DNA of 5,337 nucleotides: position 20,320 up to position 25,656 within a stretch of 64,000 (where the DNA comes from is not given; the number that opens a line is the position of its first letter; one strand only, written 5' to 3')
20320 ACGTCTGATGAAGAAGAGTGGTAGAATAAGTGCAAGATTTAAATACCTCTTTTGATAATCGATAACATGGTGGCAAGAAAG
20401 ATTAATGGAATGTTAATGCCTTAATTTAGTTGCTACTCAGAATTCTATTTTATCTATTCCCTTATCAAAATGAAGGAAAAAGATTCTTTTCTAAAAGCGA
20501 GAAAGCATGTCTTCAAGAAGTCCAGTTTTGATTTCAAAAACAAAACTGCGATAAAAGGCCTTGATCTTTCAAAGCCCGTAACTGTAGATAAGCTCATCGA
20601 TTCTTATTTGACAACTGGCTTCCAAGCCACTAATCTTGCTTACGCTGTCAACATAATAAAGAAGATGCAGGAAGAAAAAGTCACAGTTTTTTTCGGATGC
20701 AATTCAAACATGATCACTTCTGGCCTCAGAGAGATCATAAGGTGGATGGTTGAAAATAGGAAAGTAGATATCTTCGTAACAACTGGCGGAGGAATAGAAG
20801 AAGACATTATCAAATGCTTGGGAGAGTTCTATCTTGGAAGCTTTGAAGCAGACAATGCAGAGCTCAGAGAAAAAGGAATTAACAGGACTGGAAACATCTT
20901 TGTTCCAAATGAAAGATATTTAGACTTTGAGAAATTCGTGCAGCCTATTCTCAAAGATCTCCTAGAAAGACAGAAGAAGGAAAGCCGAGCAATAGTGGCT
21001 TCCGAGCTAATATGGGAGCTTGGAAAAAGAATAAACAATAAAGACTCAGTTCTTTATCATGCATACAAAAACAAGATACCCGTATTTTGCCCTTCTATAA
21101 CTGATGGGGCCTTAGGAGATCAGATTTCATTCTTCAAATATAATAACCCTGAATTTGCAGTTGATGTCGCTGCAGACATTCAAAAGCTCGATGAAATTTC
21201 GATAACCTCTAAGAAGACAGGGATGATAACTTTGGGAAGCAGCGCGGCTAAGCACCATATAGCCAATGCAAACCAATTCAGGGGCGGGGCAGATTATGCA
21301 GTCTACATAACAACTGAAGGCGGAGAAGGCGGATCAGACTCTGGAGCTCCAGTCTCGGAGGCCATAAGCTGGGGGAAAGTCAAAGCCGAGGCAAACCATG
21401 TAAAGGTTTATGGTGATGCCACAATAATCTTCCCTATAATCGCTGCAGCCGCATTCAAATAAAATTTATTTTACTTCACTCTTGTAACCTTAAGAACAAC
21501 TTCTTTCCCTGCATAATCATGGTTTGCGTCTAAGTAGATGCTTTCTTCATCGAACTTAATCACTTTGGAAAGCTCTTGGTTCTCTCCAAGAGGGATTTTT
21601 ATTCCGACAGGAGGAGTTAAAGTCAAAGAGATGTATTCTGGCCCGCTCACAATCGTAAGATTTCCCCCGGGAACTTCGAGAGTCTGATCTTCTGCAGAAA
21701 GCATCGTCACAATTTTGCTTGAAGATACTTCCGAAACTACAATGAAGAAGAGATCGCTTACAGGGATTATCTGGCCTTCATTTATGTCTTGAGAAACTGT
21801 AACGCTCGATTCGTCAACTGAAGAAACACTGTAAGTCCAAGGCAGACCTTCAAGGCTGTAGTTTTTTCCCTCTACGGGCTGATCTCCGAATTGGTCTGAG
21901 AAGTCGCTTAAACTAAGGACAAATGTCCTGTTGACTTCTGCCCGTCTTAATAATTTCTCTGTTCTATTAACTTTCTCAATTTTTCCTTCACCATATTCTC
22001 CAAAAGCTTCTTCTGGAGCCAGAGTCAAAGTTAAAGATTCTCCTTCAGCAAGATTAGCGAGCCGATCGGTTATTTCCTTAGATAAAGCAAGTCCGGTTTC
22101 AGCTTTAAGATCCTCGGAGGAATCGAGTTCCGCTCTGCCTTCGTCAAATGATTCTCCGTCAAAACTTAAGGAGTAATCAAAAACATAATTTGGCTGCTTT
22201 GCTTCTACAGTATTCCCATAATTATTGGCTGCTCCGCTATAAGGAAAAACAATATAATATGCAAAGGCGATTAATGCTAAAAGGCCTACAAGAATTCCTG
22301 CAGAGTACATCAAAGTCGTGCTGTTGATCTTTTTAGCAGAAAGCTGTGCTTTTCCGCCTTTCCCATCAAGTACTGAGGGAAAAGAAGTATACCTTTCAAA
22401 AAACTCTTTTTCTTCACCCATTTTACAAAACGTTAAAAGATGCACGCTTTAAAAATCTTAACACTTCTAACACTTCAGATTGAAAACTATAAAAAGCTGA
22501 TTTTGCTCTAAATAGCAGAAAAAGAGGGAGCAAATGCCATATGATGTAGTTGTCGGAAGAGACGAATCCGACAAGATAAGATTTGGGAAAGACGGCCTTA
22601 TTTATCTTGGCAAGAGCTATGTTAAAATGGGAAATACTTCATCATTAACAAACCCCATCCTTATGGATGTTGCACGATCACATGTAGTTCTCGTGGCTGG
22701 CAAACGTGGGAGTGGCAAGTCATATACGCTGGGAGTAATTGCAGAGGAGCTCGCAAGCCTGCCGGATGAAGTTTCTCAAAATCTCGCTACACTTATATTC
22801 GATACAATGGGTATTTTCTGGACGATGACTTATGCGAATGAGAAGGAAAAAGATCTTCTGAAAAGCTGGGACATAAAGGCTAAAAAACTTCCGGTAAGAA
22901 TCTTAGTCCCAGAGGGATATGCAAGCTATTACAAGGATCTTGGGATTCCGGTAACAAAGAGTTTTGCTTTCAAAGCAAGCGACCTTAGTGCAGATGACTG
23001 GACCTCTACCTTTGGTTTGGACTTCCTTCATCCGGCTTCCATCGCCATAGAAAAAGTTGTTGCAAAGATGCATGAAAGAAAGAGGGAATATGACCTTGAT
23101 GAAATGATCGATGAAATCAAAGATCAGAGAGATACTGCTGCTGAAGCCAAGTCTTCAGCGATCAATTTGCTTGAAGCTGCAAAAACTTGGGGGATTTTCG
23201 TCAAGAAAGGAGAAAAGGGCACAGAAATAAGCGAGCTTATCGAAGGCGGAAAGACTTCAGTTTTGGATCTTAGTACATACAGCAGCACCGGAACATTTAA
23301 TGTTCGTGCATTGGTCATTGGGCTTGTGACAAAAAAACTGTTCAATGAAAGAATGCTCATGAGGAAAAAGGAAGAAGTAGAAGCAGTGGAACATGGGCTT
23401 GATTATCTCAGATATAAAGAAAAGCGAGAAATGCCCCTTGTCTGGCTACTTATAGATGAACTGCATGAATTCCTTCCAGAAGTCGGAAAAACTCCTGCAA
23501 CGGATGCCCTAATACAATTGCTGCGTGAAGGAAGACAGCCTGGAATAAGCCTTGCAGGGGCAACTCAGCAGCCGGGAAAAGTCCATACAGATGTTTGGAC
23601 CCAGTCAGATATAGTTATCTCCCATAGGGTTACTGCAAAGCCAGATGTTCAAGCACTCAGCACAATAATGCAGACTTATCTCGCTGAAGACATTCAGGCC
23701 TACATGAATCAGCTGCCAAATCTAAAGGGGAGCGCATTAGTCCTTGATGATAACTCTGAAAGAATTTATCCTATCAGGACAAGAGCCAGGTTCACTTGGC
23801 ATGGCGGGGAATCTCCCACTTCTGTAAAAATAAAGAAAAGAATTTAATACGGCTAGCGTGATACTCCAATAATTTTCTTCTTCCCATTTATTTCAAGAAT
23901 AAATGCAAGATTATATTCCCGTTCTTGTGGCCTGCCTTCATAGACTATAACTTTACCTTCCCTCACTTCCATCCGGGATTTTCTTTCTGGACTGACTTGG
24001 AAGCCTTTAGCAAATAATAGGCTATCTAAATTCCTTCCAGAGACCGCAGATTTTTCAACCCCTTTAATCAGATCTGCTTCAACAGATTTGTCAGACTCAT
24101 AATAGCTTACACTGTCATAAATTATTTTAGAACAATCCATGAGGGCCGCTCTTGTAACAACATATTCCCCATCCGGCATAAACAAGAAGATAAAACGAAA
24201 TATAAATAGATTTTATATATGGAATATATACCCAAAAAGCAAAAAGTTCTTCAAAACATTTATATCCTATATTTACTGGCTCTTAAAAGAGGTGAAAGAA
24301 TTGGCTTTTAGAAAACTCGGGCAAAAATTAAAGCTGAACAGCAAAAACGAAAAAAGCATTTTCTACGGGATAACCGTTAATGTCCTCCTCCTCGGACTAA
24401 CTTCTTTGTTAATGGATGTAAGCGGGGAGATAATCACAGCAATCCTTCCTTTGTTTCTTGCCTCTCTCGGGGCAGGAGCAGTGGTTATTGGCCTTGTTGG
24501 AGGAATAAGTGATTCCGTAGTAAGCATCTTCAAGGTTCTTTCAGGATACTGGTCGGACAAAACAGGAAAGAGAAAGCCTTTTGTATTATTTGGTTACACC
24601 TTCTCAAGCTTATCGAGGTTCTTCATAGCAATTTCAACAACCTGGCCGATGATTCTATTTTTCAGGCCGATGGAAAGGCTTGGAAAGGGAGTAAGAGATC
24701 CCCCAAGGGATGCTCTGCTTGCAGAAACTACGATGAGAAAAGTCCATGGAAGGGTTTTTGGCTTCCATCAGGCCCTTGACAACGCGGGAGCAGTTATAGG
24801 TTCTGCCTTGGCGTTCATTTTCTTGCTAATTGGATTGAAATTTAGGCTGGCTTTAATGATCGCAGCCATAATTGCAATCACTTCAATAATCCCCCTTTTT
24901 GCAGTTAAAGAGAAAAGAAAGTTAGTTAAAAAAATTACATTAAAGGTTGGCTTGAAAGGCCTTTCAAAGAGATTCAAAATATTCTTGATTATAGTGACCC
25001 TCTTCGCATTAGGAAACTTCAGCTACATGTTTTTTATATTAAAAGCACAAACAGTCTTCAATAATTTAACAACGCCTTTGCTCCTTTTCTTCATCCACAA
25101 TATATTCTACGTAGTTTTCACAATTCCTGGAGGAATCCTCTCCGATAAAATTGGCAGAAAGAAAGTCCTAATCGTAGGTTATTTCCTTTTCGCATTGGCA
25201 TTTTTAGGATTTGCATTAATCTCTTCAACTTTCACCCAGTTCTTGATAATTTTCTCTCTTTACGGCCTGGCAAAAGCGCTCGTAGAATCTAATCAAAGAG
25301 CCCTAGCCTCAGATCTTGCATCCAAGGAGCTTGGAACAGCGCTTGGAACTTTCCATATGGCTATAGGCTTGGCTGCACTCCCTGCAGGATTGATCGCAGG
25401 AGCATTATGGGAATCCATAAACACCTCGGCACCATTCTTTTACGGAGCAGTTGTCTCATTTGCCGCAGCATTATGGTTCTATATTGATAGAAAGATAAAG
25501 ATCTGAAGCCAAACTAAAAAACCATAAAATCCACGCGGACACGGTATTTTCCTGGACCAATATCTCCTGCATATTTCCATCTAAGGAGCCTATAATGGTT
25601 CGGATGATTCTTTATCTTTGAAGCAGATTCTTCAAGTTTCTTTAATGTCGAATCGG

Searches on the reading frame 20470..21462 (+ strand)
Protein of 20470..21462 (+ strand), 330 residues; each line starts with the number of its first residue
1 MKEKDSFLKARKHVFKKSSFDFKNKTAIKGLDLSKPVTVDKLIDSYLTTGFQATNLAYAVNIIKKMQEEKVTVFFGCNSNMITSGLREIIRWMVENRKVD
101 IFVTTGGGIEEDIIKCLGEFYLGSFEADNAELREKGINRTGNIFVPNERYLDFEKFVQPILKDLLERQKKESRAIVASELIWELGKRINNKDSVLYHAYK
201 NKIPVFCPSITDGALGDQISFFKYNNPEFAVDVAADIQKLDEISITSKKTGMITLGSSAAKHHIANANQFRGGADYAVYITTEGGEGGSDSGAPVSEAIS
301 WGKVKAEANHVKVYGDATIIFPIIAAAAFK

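Call 62: search_protein_families(library=pfam, proteins=[window:20470-21462:+], max_evalue=0.00001)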
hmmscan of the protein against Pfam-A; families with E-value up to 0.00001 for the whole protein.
window:20470-21462:+ (330 aa): 1 family
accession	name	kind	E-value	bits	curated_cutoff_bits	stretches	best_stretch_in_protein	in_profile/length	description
PF01916.23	DS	-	5.2e-114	380.8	27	1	41-327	1-287/288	Deoxyhypusine synthase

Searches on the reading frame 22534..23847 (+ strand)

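Call 62: search_protein_families(library=pfam, proteins=[window:22534-23847:+], max_evalue=0.00001)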
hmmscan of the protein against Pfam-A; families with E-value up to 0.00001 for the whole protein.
window:22534-23847:+ (437 aa): 1 family
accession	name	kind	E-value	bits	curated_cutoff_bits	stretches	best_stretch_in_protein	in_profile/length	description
PF01935.23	DUF87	-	3e-11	44.3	23.2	1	49-254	23-209/220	Helicase HerA, central domain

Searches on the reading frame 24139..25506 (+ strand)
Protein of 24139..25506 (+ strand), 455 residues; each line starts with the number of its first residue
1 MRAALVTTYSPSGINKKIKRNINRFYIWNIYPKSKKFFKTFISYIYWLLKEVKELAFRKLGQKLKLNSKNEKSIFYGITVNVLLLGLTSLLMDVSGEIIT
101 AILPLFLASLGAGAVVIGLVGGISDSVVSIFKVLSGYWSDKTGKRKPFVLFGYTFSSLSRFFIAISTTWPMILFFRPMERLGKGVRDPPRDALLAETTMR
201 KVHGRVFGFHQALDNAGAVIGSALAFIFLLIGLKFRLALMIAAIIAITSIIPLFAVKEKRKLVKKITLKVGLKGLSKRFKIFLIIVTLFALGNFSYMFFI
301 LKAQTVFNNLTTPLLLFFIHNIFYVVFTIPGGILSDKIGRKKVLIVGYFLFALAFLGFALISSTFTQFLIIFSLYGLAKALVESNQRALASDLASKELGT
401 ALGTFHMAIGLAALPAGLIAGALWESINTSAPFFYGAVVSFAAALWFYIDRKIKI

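Call 24: search_protein_families(library=pfam, proteins=[window:24139-25506:+], max_evalue=0.00001)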
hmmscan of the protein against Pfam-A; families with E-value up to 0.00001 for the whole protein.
window:24139-25506:+ (455 aa): 2 families
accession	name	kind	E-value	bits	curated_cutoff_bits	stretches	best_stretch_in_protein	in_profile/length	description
PF07690.21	MFS_1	-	5.2e-43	147.7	33.4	2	86-306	2-231/347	Major Facilitator Superfamily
PF00083.30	Sugar_tr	-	3e-09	36.7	22.3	0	132-258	63-193/452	Sugar (and other) transporter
